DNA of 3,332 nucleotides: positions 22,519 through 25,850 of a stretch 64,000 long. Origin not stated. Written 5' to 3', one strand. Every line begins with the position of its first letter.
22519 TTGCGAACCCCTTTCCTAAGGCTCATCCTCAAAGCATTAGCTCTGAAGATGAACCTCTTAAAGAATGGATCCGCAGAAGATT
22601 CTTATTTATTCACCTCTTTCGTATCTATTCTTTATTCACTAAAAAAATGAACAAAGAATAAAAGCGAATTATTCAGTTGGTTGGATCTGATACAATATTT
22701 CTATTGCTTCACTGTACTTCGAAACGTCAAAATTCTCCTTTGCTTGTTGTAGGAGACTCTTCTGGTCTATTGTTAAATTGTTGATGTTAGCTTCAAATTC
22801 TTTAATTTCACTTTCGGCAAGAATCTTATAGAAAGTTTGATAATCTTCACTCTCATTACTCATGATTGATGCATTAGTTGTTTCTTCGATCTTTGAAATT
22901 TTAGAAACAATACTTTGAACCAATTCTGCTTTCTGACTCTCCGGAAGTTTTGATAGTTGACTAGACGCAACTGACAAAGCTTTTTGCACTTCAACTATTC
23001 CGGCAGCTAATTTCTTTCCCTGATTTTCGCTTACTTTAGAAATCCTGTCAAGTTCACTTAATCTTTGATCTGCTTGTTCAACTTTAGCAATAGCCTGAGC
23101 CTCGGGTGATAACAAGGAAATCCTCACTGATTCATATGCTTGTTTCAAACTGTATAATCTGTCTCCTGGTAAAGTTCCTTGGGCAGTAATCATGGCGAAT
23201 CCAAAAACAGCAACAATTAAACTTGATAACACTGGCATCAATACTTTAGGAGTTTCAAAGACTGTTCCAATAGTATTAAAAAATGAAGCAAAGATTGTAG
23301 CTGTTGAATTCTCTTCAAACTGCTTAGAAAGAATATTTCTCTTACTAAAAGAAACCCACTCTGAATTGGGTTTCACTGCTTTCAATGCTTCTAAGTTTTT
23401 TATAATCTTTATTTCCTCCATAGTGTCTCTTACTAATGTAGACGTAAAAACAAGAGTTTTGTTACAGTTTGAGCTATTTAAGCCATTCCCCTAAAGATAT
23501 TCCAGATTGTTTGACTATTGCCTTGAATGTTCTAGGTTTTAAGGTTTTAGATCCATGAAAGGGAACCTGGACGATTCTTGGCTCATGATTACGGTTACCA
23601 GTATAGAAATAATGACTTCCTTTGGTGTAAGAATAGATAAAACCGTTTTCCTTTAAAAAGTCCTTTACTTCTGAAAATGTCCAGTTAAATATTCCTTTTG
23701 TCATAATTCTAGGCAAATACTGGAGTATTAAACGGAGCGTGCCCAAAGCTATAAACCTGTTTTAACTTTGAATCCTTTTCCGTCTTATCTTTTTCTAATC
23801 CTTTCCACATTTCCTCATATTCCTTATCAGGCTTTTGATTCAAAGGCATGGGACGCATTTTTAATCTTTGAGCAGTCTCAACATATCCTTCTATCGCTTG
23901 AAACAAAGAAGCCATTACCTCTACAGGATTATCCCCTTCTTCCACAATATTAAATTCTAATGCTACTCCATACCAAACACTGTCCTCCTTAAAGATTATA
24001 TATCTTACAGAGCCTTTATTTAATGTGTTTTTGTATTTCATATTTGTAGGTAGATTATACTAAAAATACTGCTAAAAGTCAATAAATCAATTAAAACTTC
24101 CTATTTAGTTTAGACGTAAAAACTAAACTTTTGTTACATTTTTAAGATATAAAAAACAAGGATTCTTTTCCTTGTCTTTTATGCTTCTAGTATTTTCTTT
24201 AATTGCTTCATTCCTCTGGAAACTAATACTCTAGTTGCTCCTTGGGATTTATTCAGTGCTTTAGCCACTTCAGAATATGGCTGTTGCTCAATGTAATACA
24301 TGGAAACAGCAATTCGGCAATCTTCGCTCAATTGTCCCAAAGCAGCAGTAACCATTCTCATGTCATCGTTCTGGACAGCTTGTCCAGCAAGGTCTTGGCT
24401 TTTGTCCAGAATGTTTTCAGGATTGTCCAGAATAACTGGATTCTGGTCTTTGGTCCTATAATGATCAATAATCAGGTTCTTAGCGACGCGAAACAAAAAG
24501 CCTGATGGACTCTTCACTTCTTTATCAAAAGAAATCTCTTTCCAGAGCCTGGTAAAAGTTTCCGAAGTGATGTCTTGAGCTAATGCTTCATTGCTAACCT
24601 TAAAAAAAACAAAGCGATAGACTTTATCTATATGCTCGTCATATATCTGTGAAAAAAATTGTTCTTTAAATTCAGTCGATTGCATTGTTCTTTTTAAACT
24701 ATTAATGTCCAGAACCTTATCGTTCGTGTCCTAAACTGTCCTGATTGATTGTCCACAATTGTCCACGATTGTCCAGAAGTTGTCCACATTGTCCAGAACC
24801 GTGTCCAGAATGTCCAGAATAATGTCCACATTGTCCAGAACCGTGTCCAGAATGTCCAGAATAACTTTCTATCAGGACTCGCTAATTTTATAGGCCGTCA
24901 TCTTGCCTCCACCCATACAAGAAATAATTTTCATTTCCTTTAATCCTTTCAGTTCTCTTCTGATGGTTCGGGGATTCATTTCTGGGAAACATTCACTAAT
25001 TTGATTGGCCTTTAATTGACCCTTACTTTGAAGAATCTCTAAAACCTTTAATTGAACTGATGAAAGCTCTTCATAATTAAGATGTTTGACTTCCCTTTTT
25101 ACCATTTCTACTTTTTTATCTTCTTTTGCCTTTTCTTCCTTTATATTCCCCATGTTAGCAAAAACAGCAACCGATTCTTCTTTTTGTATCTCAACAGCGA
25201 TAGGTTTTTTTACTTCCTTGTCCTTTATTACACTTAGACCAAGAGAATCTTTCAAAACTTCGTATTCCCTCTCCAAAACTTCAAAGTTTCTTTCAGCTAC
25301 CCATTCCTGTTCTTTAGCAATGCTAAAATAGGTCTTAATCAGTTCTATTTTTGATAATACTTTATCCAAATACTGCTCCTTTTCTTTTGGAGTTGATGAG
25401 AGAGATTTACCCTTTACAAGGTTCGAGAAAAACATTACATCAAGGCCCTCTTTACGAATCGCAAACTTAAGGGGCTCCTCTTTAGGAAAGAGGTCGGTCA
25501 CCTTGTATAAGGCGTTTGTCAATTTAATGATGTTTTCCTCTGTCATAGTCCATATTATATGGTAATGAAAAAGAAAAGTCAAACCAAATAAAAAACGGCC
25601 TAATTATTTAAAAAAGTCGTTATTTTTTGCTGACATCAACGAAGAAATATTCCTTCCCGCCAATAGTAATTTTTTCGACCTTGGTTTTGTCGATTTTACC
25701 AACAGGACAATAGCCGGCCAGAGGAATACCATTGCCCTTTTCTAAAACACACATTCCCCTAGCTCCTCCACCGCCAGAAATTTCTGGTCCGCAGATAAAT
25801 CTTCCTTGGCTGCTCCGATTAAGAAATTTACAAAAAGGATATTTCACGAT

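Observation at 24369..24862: Helically phased array of 14 same-orientation TGTCCA(C/G)A repeats filling the whole intergenic region upstream of the sigma factor gene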

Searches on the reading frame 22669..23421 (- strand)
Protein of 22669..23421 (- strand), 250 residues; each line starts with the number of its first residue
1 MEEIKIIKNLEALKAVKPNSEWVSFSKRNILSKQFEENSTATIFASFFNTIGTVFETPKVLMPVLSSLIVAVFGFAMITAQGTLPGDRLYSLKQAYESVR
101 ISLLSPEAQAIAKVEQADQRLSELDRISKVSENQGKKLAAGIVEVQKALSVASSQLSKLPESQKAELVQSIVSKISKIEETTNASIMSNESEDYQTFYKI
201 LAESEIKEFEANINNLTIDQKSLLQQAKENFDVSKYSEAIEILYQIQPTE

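Call 6: search_protein_families(library=pfam, proteins=[window:22669-23421:-], max_evalue=0.01)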
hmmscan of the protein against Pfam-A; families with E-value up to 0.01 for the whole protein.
window:22669-23421:- (250 aa): 1 family
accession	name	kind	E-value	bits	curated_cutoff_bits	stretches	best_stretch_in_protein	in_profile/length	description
PF18915.5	DUF5667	-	3.2e-07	31.1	27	1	82-178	1-89/99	Domain of unknown function (DUF5667)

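Call 7: search_protein_families(library=ncbifam, proteins=[window:22669-23421:-], max_evalue=0.01)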
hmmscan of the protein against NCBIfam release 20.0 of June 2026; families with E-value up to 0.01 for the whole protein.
window:22669-23421:- (250 aa): 0 families

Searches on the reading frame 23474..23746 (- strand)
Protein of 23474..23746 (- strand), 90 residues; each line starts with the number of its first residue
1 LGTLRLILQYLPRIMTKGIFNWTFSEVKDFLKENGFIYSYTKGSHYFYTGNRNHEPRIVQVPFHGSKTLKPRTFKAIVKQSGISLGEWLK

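Call 6: search_protein_families(library=pfam, proteins=[window:23474-23746:-], max_evalue=0.01)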
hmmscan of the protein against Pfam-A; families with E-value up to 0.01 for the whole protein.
window:23474-23746:- (90 aa): 1 family
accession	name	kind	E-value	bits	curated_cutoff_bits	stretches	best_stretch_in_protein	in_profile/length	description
PF07927.17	HicA_toxin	-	1.3e-13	51.3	27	1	25-83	2-58/58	HicA toxin of bacterial toxin-antitoxin,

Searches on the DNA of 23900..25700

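Call 25: search_rna_families(source=window, start=23900, end=25700, threshold=evalue, max_evalue=1)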
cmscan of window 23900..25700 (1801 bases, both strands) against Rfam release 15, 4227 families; matches with E-value up to 1: 2.
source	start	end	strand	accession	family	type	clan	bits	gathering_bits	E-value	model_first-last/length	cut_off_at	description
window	24426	24567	+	RF02636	EF1368_EF1369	Gene; sRNA;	-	16.5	730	0.048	1-626/626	no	Enterococcus sRNA EF1368_EF1369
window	25142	25254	-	RF02111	IS009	Gene;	-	16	117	0.6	1-199/199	no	IS009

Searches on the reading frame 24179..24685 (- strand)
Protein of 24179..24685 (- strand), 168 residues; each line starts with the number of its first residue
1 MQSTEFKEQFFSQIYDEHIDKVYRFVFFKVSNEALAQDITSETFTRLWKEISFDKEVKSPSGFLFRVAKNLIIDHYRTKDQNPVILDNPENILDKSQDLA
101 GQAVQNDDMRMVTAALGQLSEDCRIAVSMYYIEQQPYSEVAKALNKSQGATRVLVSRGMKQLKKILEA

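Call 6: search_protein_families(library=pfam, proteins=[window:24179-24685:-], max_evalue=0.01)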
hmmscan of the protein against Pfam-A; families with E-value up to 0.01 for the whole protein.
window:24179-24685:- (168 aa): 3 families
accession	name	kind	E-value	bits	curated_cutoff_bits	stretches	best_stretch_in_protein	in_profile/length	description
PF04542.20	Sigma70_r2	-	4.3e-15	55.7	24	1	14-80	1-69/71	Sigma-70 region 2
PF08281.18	Sigma70_r4_2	-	4.8e-11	42.6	25.7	1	110-162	2-54/54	Sigma-70, region 4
PF04545.22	Sigma70_r4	-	2.8e-09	36.8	24.1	1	115-164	1-50/50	Sigma-70, region 4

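Call 7: search_protein_families(library=ncbifam, proteins=[window:24179-24685:-], max_evalue=0.01)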
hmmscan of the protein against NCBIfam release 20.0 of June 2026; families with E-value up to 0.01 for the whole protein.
window:24179-24685:- (168 aa): 86 families (the best 25 are shown)
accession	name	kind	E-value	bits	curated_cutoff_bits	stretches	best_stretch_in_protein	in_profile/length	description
TIGR02937.1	sigma70-ECF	superfamily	1.1e-27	96.7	42.9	1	11-166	3-165/165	sigma-70 family RNA polymerase sigma factor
TIGR02952.1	Sig70_famx2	equivalog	7.2e-27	94.4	206.45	1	7-166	9-170/170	ECF subfamily RNA polymerase sigma factor, BldN family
TIGR02985.1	Sig70_bacteroi1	subfamily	1e-25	90.9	126.4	1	11-166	3-162/162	RNA polymerase sigma-70 factor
NF058625.1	sigma_PG0214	equivalog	2.1e-24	86.1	130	1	7-166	2-161/170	GFO_1088 family ECF-type sigma factor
NF004113.0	PRK05602.1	equivalog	8.3e-22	77.8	208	1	9-167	45-202/211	RNA polymerase sigma factor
NF007227.0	PRK09645.1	subfamily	1.8e-19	70.3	202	1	3-167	7-171/177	sigma-70 family RNA polymerase sigma factor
TIGR02950.1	SigM_subfam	subfamily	4.4e-19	68.9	147.95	1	13-166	4-158/159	RNA polymerase sigma factor, SigM family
NF009172.0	PRK12519.1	subfamily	1.4e-18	67.1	222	1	9-167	29-190/194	RNA polymerase sigma factor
NF007215.0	PRK09637.1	equivalog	3.7e-18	66.2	212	1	12-167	4-155/181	RNA polymerase sigma factor SigZ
NF009176.0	PRK12524.1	equivalog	5.6e-18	65.4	264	1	23-167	40-185/196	RNA polymerase sigma factor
TIGR02959.1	SigZ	equivalog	1.9e-17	63.6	168.65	1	16-167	2-149/170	RNA polymerase sigma factor SigZ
NF007226.0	PRK09644.1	equivalog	3.7e-17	62.9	199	1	13-166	5-157/166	RNA polymerase sigma factor SigM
NF007229.0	PRK09647.1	equivalog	8e-17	61.3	265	1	12-167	47-203/220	RNA polymerase sigma factor SigE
NF007223.0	PRK09641.1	equivalog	5.6e-16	58.9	209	1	8-167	17-185/187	RNA polymerase sigma factor SigW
TIGR02983.1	SigE-fam_strep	subfamily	2.4e-15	56.8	141.55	1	7-166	4-158/162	SigE family RNA polymerase sigma factor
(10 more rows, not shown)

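Call 11: find_encoding_contigs(protein=window:24179-24685:-, flank=10000, max_places=10)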
Protein window:24179-24685:- (168 aa): 12 contigs read that carry it; 4 places shown.
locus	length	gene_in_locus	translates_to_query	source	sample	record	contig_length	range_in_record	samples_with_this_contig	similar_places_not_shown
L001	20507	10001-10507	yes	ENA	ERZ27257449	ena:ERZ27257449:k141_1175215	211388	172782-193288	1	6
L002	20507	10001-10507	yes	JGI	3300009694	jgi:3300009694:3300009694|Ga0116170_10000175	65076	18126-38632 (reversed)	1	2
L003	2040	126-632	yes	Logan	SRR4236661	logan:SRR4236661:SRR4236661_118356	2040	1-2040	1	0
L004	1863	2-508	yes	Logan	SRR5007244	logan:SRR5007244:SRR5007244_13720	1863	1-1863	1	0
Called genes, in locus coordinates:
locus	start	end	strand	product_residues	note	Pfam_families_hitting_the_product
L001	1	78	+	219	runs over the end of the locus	PF13365:Trypsin_2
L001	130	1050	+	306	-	PF02661:Fic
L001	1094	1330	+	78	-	PF15919:HicB_lk_antitox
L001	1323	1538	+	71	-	PF07927:HicA_toxin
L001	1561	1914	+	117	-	-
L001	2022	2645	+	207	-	-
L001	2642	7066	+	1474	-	PF00932:LTD, PF00041:fn3 (faint)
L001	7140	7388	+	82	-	-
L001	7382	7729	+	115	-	PF02452:PemK_toxin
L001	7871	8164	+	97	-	PF04221:RelB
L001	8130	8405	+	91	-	PF15738:YafQ_toxin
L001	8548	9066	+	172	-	-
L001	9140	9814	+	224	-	-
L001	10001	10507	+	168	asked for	PF04542:Sigma70_r2, PF08281:Sigma70_r4_2, PF04545:Sigma70_r4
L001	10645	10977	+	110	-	-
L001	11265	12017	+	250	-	PF18915:DUF5667 (weak)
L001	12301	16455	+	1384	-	-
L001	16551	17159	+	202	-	PF13428:TPR_14 (faint), PF13432:TPR_16 (faint)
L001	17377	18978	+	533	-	-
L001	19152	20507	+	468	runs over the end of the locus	-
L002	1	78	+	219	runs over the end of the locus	PF13365:Trypsin_2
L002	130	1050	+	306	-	PF02661:Fic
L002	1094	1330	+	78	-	PF15919:HicB_lk_antitox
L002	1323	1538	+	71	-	PF07927:HicA_toxin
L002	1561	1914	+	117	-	-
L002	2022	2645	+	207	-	-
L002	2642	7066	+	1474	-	PF00932:LTD, PF00041:fn3 (faint)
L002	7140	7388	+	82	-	-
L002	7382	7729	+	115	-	PF02452:PemK_toxin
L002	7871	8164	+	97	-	PF04221:RelB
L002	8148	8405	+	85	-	PF15738:YafQ_toxin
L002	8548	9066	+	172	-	-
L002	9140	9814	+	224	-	-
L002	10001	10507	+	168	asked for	PF04542:Sigma70_r2, PF08281:Sigma70_r4_2, PF04545:Sigma70_r4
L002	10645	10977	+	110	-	-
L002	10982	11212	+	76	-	PF07927:HicA_toxin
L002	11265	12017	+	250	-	PF18915:DUF5667 (weak)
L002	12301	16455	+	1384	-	-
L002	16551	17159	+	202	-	PF13428:TPR_14 (faint), PF13432:TPR_16 (faint)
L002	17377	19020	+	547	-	-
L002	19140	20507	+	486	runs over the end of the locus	-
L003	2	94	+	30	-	?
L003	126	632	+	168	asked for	PF04542:Sigma70_r2, PF08281:Sigma70_r4_2, PF04545:Sigma70_r4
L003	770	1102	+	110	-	-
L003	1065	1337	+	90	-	PF07927:HicA_toxin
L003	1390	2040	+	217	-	?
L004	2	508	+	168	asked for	PF04542:Sigma70_r2, PF08281:Sigma70_r4_2, PF04545:Sigma70_r4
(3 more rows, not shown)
